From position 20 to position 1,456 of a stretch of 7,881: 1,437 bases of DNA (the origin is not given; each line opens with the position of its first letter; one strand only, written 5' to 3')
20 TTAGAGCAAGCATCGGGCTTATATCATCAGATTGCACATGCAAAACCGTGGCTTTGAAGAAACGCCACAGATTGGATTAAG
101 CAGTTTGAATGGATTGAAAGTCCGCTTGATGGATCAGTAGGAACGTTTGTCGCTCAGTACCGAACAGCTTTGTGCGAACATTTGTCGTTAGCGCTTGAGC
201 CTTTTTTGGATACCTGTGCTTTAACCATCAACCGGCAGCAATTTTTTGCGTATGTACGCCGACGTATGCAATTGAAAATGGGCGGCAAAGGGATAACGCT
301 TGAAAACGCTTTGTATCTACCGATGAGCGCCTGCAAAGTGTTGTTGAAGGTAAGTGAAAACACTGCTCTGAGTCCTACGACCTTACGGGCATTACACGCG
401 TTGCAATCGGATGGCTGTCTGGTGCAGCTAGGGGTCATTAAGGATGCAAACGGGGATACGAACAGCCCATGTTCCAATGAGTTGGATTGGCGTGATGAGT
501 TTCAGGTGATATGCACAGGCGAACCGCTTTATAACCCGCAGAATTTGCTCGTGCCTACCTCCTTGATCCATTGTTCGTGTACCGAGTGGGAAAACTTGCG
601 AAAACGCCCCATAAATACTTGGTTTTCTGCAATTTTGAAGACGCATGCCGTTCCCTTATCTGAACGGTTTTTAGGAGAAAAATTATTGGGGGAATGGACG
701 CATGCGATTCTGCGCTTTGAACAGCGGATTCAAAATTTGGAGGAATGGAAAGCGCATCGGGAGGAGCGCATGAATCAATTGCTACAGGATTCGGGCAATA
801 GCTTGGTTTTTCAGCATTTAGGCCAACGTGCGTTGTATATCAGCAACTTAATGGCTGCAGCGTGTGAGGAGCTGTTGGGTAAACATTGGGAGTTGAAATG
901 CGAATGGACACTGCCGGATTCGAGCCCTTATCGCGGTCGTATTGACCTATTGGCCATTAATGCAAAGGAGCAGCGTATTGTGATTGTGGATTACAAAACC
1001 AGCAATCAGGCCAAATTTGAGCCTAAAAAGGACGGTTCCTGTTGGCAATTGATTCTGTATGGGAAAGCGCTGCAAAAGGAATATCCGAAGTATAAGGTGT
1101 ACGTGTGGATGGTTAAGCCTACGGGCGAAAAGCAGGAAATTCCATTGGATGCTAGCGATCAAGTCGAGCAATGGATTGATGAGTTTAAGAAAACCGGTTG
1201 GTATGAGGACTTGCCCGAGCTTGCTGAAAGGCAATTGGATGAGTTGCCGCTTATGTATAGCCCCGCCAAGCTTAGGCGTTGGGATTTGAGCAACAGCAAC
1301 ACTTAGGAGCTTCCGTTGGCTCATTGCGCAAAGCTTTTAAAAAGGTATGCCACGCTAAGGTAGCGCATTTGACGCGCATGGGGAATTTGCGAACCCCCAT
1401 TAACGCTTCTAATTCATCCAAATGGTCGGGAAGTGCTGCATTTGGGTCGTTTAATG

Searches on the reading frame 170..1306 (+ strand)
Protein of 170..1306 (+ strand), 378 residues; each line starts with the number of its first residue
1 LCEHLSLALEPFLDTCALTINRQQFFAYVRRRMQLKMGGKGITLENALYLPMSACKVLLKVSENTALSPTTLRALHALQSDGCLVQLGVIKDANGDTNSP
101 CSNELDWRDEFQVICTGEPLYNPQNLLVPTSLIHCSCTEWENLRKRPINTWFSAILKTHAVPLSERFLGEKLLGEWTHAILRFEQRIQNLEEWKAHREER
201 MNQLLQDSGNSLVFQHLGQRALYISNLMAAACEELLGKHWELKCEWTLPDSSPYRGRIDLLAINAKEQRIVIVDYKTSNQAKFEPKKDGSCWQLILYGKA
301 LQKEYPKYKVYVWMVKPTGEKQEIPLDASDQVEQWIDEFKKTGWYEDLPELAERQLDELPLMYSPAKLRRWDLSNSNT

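Call 7: search_protein_families(library=pfam, proteins=[window:170-1306:+], max_evalue=0.01)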
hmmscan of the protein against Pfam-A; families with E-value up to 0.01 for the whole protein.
window:170-1306:+ (378 aa): 1 family
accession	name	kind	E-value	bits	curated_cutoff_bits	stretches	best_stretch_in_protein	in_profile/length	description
PF12705.13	PDDEXK_1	-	2.6e-11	44.4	22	1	172-342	36-220/247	PD-(D/E)XK nuclease superfamily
